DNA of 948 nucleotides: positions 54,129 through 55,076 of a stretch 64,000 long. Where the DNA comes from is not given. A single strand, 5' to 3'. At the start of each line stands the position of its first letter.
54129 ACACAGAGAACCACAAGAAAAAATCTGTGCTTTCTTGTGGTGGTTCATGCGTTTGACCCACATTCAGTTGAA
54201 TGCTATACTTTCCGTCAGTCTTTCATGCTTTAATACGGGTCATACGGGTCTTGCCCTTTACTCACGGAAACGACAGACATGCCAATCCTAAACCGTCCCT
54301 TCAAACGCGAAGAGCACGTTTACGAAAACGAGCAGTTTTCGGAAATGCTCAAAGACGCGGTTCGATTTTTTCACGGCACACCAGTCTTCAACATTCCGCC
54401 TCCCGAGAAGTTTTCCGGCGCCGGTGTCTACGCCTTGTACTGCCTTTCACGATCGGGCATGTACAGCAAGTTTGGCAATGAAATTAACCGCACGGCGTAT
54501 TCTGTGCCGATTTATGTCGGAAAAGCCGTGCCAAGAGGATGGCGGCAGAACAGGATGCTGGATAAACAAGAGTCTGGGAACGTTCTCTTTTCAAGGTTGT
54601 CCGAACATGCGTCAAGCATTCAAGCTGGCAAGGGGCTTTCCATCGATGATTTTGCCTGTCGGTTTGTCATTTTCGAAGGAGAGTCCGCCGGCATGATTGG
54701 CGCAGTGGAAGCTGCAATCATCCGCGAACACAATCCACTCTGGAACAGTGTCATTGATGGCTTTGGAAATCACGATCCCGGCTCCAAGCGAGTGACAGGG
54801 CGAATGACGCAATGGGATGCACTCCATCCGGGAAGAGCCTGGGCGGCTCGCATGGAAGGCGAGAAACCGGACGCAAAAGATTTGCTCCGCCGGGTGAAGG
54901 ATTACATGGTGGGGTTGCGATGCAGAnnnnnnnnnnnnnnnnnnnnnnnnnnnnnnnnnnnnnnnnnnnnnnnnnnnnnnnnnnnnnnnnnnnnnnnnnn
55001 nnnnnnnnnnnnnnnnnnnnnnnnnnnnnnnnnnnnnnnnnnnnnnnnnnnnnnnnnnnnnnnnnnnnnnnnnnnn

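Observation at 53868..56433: Eco29kI-type restriction-modification island (GIY-YIG REase overlapping a C5-MTase) set between 80-bp direct repeats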

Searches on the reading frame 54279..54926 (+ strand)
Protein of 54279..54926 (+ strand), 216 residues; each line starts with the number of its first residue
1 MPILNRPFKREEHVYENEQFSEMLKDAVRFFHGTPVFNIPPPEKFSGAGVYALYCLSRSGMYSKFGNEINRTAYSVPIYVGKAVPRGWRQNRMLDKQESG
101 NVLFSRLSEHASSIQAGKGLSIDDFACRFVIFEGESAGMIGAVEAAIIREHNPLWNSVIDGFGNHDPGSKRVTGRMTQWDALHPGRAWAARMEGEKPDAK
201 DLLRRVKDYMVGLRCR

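Call 4: search_protein_families(library=pfam, proteins=[window:54279-54926:+], max_evalue=1)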
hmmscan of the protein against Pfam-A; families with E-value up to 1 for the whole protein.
window:54279-54926:+ (216 aa): 1 family
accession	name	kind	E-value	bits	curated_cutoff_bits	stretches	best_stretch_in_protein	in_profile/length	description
PF09517.16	RE_Eco29kI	-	2.9e-60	203.3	30.8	1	43-210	1-164/164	Eco29kI restriction endonuclease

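Call 5: search_protein_families(library=ncbifam, proteins=[window:54279-54926:+], max_evalue=1)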
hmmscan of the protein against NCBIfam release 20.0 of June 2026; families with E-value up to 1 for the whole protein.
window:54279-54926:+ (216 aa): 2 families
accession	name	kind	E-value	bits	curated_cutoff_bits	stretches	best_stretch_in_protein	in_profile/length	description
NF006944.0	PRK09426.1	equivalog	0.0034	15.4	876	1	117-170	269-320/721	methylmalonyl-CoA mutase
TIGR00641.1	acid_CoA_mut_N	subfamily_domain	0.1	10.8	303.8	1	117-165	239-285/528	methylmalonyl-CoA mutase N-terminal domain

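Call 6: search_solved_structures(query=window:54279-54926:+, max_evalue=10, show_alignments=2)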
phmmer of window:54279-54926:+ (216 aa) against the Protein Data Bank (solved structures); distinct sequences matched with E-value up to 10: 6.
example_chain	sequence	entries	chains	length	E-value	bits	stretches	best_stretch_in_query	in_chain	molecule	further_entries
3mx1_A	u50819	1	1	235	5e-69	235.7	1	5-210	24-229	Eco29kIR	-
3mx4_A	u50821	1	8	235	5e-69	235.7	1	5-210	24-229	Eco29kIR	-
3nic_A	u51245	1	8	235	7e-69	235.2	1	5-210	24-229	Eco29kIR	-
1e1c_A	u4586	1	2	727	0.32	14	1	107-172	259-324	METHYLMALONYL-COA MUTASE ALPHA CHAIN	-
1req_A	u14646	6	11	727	0.33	13.9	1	107-172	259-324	METHYLMALONYL-COA MUTASE | PROTEIN (METHYLMALONYL-COA MUTASE)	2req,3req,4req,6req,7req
5req_A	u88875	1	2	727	0.33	13.9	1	107-172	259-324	PROTEIN (METHYLMALONYL-COA MUTASE ALPHA-SUBUNIT)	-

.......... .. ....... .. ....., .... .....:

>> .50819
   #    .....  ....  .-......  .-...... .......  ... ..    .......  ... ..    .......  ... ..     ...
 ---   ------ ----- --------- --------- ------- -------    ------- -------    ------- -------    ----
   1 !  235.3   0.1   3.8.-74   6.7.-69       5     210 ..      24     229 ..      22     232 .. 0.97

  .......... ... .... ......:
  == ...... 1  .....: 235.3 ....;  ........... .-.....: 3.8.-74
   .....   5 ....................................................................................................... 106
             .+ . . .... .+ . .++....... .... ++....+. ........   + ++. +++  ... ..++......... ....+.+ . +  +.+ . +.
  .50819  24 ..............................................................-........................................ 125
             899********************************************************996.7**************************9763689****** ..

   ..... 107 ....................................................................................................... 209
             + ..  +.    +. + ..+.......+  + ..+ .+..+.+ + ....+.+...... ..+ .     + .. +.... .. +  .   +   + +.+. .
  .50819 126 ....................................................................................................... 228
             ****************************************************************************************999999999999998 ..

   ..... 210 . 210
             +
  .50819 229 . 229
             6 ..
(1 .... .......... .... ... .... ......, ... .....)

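Call 13: find_encoding_contigs(protein=window:54279-54926:+, flank=10000, max_places=10)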
Protein window:54279-54926:+ (216 aa): 2 contigs read that carry it; 2 places shown.
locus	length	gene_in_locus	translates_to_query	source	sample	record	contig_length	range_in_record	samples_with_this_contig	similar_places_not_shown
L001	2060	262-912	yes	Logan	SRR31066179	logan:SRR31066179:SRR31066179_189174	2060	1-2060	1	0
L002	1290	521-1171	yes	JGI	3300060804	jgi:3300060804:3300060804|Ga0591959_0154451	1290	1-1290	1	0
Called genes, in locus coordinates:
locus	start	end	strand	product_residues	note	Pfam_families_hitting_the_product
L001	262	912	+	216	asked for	PF09517:RE_Eco29kI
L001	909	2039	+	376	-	PF00145:DNA_methylase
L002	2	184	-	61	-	?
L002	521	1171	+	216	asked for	PF09517:RE_Eco29kI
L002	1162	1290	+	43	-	?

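Call 15: find_homologous_proteins(query=window:54279-54926:+)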
Query window:54279-54926:+ (216 aa): 3141 proteins with E <= 0.001 among 3392 candidates; the best 120 are listed.
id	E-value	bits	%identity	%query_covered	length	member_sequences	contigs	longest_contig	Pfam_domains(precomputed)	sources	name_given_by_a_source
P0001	1.8e-145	500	100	100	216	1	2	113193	PF09517.17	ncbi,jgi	ncbi:MAG: Eco29kI family restriction endonuclease [Kiritimatiellia bacterium]|jgi:hypothetical prote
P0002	3.4e-117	408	79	100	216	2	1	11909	PF09517.17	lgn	-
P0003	2.4e-114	399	75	100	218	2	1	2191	PF09517.17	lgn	-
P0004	2.3e-112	392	76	100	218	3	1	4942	PF09517.17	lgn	-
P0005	2.6e-110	385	74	100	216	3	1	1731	PF09517.17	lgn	-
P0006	7.3e-105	368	72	100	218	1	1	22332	PF09517.17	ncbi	-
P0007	2.1e-98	347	70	98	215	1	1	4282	PF09517.17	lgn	-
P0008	4.4e-97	342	65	100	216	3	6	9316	PF09517.17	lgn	-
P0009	2.4e-96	340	67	100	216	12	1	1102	PF09517.17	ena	-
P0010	5.0e-96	339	67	99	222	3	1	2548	PF09517.17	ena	-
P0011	3.8e-95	336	66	100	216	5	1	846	PF09517.17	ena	-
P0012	4.9e-95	336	66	100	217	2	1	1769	PF09517.17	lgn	-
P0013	7.3e-95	335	66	100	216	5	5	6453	PF09517.17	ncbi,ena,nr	ncbi:MAG: Eco29kI family restriction endonuclease [Kiritimatiellae bacterium]|nr:Eco29kI family rest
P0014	8.2e-95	335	67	100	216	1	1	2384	PF09517.17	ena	-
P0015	1.2e-94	334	67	98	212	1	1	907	PF09517.17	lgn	-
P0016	1.7e-94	334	67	98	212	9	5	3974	PF09517.17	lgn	-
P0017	4.0e-94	333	66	100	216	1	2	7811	PF09517.17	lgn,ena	-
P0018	4.0e-94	333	66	100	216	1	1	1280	PF09517.17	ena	-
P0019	4.8e-94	332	67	98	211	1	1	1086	PF09517.17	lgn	-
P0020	5.6e-94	332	64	100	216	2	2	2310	PF09517.17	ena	-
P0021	7.1e-94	332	66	97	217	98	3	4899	PF09517.17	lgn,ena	-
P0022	8.1e-94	332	66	100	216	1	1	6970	PF09517.17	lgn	-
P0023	9.6e-94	331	65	100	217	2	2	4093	PF09517.17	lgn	-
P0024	9.9e-94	331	63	99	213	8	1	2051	PF09517.17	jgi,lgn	jgi:hypothetical protein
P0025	2.4e-93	330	68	96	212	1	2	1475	PF09517.17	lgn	-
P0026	2.6e-93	330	64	100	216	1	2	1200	PF09517.17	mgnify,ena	mgnify:CR=1 FL=1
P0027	2.8e-93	330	66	100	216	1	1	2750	PF09517.17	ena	-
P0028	2.9e-93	330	64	100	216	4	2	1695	PF09517.17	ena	-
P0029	3.3e-93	330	64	100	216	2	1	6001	PF09517.17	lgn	-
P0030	3.8e-93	329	64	98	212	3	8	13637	PF09517.17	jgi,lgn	-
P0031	4.7e-93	329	64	99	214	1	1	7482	PF09517.17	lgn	-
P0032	4.7e-93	329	64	100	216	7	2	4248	PF09517.17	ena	-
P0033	7.4e-93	328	65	100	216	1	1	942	PF09517.17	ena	-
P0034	9.7e-93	328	67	96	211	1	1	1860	PF09517.17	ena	-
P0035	1.1e-92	328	65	100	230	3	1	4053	PF09517.17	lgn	-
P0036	1.3e-92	328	65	99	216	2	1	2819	PF09517.17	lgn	-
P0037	1.5e-92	327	66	96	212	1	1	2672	PF09517.17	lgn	-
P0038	1.6e-92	327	63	100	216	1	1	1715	PF09517.17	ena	-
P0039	1.7e-92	327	64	100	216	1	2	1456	PF09517.17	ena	-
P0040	1.9e-92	327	65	96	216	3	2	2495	PF09517.17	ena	-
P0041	2.6e-92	327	64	100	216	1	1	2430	PF09517.17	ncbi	-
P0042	2.7e-92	327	63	100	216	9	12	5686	PF09517.17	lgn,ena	-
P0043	2.8e-92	327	64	98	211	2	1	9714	PF09517.17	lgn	-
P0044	2.9e-92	326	64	98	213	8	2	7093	PF09517.17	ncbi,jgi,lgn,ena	-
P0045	4.5e-92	326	65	98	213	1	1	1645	PF09517.17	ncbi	-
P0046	4.7e-92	326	66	98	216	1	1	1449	PF09517.17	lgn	-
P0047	5.0e-92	326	64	100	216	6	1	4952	PF09517.17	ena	-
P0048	5.4e-92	326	65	98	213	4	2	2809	PF09517.17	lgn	-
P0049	6.2e-92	325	63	100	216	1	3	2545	PF09517.17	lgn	-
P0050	9.0e-92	325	65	98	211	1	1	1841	PF09517.17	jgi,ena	-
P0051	1.0e-91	325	64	98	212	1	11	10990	PF09517.17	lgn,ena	-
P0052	1.2e-91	324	66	96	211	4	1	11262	PF09517.17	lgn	-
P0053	1.5e-91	324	63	100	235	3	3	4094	PF09517.17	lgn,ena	-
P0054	3.1e-91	323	64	99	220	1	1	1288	PF09517.17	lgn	-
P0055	3.7e-91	323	66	96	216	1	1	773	PF09517.17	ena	-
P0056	5.7e-91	322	63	99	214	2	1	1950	PF09517.17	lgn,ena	-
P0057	6.4e-91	322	64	96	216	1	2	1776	PF09517.17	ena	-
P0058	6.6e-91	322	64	100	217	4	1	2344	PF09517.17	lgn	-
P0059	1.0e-90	321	63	100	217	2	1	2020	PF09517.17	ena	-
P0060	1.0e-90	321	63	99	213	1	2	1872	PF09517.17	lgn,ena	-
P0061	1.4e-90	321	63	99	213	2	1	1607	PF09517.17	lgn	-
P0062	2.9e-90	320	62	98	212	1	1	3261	PF09517.17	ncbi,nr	ncbi:MAG: Eco29kI family restriction endonuclease [Kiritimatiellaeota bacterium]|nr:Eco29kI family r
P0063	3.8e-90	320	63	99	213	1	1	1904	PF09517.17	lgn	-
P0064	3.8e-90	320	65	96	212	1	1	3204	PF09517.17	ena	-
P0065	4.9e-90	319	66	97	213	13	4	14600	PF09517.17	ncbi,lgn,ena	-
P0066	6.3e-90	319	62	100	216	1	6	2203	PF09517.17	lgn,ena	-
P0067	6.9e-90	319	64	98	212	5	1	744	PF09517.17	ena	-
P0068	1.2e-89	318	65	97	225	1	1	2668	PF09517.17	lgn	-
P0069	1.5e-89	318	64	97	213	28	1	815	PF09517.17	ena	-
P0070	1.9e-89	317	63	95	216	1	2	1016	PF09517.17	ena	-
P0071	4.0e-89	316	64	96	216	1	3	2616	PF09517.17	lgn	-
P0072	1.3e-88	315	62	100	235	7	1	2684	PF09517.17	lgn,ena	-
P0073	1.7e-88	314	64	97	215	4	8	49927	PF09517.17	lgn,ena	-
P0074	3.4e-88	313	63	96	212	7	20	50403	PF09517.17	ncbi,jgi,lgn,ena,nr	ncbi:MAG: Eco29kI family restriction endonuclease [Kiritimatiellae bacterium]|nr:Eco29kI family rest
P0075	4.6e-88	313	63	97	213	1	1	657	PF09517.17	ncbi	-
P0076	1.4e-87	311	65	97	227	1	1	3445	PF09517.17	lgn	-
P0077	1.6e-87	311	62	96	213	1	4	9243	PF09517.17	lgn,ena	-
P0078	2.2e-87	311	63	97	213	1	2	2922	PF09517.17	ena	-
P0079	2.2e-87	310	64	99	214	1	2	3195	PF09517.17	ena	-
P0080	3.1e-87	310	63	97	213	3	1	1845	PF09517.17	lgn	-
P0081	8.3e-87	309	63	99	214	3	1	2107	PF09517.17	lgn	-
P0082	1.0e-86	308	63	96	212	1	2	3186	PF09517.17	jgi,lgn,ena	-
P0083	1.2e-86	308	62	98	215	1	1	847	PF09517.17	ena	-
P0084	1.8e-86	308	61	98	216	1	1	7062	PF09517.17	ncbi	-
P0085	2.2e-86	307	63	96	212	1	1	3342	PF09517.17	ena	-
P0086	4.5e-86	306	62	97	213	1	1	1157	PF09517.17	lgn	-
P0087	8.2e-86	305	62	96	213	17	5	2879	PF09517.17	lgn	-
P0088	1.3e-85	305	62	96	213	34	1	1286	PF09517.17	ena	-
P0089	1.4e-85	305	61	95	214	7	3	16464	PF09517.17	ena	-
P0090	1.5e-85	305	59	100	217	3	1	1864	PF09517.17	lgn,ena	-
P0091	2.7e-85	304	62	99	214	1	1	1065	PF09517.17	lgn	-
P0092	3.1e-85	303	63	98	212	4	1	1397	PF09517.17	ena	-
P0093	4.8e-85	303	62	97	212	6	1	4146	PF09517.17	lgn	-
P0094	8.8e-85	302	62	96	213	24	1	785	PF09517.17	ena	-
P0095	1.2e-84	302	62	97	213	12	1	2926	PF09517.17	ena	-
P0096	1.2e-84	302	61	97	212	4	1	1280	PF09517.17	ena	-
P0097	1.5e-84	301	62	96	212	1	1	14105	PF09517.17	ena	-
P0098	1.6e-84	301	61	97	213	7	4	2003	PF09517.17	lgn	-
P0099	3.1e-84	300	61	99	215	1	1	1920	PF09517.17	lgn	-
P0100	3.4e-84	300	60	95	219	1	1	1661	PF09517.17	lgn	-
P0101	3.6e-84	300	62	96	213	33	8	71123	PF09517.17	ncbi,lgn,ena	-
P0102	3.9e-84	300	61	99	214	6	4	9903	PF09517.17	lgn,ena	-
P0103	5.9e-84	299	64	91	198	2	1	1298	PF09517.17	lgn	-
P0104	6.2e-84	299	63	96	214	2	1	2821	PF09517.17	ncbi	-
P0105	8.9e-84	299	62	97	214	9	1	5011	PF09517.17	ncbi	-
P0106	9.2e-84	299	62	99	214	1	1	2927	PF09517.17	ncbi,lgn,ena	-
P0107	1.1e-83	298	59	95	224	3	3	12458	PF09517.17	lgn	-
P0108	1.2e-83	298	61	96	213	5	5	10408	PF09517.17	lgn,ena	-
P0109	1.7e-83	298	58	99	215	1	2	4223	PF09517.17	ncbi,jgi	-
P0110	2.8e-83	297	61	97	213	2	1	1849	PF09517.17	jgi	-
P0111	3.0e-83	297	59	96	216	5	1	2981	PF09517.17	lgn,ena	-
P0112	3.0e-83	297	59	97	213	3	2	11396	PF09517.17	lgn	-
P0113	5.2e-83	296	60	97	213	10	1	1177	PF09517.17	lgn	-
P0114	7.2e-83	296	60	96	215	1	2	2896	PF09517.17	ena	-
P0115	8.9e-83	295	60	99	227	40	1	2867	PF09517.17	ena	-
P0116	1.1e-82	295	61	96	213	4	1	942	PF09517.17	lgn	-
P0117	3.8e-82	293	59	96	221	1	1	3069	PF09517.17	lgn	-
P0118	3.9e-82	293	59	96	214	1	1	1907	PF09517.17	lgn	-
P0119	5.4e-82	293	58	96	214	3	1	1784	PF09517.17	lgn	-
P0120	7.7e-82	292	58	96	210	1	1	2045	PF09517.17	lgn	-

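Call 16: search_dna_similar(query=window:54279-54926:+, collection=plasmids, mode=protein, max_rows=25)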
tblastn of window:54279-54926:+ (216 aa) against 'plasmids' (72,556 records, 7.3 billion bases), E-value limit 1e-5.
Records with a match: 47; places in all: 51; records where one place covers at least 80% of the query: 21.
Best place of each record, by identity: <60% 47.
By first word of the organism name: Escherichia 15; Deinococcus 14; Xanthomonas 6; Neisseria 2; Salmonella 2; Calothrix 2; Paraburkholderia 1; Corynebacterium 1; Halomonas 1; Brasilonema 1; and 2 more.
By predicted mobility (MOB-suite, as given by PLSDB): non-mobilizable 24; mobilizable 17; conjugative 6.
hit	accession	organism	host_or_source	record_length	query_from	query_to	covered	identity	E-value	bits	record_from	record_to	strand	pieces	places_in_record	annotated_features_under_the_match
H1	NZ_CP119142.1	Neisseria gonorrhoeae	Homo sapiens,whole organism,synovial ...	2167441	4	210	96%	50.0%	5e-66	226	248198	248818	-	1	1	none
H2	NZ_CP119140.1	Neisseria gonorrhoeae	Homo sapiens,whole organism,blood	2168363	4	210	96%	50.0%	5e-66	226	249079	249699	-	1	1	none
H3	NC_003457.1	Salmonella enterica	-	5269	5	210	95%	50.2%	2e-65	225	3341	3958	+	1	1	Eco29kI family restriction endonuclease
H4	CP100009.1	Escherichia coli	cell culture,gut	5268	5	210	95%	50.2%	2e-65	225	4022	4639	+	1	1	Eco29kI family restriction endonuclease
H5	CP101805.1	Escherichia coli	cell culture,anal swab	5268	5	210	95%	50.2%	2e-65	225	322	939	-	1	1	Eco29kI family restriction endonuclease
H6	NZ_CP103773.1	Salmonella enterica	Homo sapiens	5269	5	210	95%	50.2%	2e-65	225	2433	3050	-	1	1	Eco29kI family restriction endonuclease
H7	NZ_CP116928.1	Escherichia coli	Homo sapiens,stool sample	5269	5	210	95%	50.2%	2e-65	225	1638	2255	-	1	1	Eco29kI family restriction endonuclease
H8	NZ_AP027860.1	Escherichia coli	Homo sapiens,whole organism,feces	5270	5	210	95%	50.2%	2e-65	225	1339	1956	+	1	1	Eco29kI family restriction endonuclease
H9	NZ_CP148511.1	Escherichia coli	Chicken,single cell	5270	5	210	95%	50.2%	2e-65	225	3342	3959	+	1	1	Eco29kI family restriction endonuclease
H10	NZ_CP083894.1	Escherichia coli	Homo sapiens,blood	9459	5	210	95%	50.2%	2e-65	225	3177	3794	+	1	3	Eco29kI family restriction endonuclease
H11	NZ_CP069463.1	Escherichia coli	Homo sapiens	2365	5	210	95%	50.2%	2e-66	224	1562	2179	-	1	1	Eco29kI family restriction endonuclease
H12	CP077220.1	Escherichia coli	Seth Lab strain,Seth Lab Isolate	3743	5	210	95%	50.2%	3e-65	224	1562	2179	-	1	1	Eco29kI family restriction endonuclease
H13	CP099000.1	Escherichia coli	culture,Pooled faeces sample collected ...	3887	5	210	95%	50.2%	3e-65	224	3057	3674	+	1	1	Eco29kI family restriction endonuclease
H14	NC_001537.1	Escherichia coli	-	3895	5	210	95%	50.2%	3e-65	224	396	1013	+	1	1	Eco29kI family restriction endonuclease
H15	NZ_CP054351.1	Escherichia coli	Homo sapiens,whole organism,rectal swab ...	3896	5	210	95%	50.2%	3e-65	224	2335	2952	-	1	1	Eco29kI family restriction endonuclease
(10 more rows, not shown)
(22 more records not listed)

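Call 17: get_annotated_region(hit=H14, flank=3000)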
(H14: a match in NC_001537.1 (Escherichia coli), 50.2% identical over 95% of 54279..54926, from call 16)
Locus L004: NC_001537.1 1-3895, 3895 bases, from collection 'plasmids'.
description: Escherichia coli plasmid pECO29, complete sequence
organism: Escherichia coli (NCBI taxid 562)
taxonomy: Bacteria; Pseudomonadota; Gammaproteobacteria; Enterobacterales; Enterobacteriaceae; Escherichia; Escherichia coli
host: -; source: -; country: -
typing (MOB-suite, as given by PLSDB): mobilizable; replicon rep_cluster_2350
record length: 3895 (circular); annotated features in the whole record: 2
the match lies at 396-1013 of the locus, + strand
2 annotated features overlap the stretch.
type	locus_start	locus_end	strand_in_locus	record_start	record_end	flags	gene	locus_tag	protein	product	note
CDS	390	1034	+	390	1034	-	-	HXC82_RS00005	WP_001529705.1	Eco29kI family restriction endonuclease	-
CDS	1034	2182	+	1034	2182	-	-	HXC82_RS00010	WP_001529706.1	DNA cytosine methyltransferase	GO:0006304 - DNA modification [Evidence IEA]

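Call 18: get_annotated_region(hit=H1, flank=3000)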
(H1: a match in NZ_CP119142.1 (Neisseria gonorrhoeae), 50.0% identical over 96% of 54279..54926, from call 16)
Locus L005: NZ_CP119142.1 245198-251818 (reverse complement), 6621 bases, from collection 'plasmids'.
description: Neisseria gonorrhoeae strain 2022NG-0032 plasmid p2022NG-0032_1, complete sequence
organism: Neisseria gonorrhoeae (NCBI taxid 485)
taxonomy: Bacteria; Pseudomonadota; Betaproteobacteria; Neisseriales; Neisseriaceae; Neisseria; Neisseria gonorrhoeae
host: -; source: Homo sapiens,whole organism,synovial fluid; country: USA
typing (MOB-suite, as given by PLSDB): non-mobilizable
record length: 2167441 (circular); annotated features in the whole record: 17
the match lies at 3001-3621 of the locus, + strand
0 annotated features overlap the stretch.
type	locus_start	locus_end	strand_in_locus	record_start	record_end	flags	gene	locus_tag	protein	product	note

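Call 31: find_encoding_contigs(protein=P0002, flank=6000, max_places=3)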
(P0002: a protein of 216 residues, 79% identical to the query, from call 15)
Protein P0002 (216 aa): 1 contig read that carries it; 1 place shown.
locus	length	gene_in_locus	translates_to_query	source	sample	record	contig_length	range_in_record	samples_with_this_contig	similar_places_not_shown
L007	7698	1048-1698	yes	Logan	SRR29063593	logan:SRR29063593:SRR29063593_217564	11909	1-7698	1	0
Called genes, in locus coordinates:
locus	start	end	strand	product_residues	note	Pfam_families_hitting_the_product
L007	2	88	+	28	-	?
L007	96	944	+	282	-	PF17930:LpxI_N, PF06230:LpxI_C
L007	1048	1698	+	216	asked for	PF09517:RE_Eco29kI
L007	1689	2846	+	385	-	PF00145:DNA_methylase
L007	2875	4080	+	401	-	PF02684:LpxB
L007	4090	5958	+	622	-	PF07940:Hepar_II_III_C (weak)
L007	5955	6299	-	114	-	-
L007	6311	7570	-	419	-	-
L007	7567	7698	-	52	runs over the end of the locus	-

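Call 32: find_encoding_contigs(protein=P0006, flank=6000, max_places=3)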
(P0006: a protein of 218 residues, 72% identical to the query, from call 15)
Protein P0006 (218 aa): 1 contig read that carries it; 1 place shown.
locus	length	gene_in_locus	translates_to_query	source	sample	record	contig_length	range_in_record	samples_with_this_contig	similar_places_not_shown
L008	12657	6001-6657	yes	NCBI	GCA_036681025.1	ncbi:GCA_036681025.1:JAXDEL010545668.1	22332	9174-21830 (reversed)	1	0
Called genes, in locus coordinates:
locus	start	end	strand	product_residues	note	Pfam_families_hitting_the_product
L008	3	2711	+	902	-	PF01326:PPDK_N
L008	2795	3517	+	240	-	PF01255:Prenyltransf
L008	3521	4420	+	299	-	PF01148:CTP_transf_1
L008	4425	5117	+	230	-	PF03006:HlyIII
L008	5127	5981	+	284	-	PF17930:LpxI_N, PF06230:LpxI_C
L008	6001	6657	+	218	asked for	PF09517:RE_Eco29kI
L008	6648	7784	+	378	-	PF00145:DNA_methylase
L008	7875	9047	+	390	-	PF02684:LpxB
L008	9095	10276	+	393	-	PF00356:LacI, PF00532:Peripla_BP_1, PF13377:Peripla_BP_3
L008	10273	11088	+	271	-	PF02517:Rce1-like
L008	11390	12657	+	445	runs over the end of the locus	PF03616:Glt_symporter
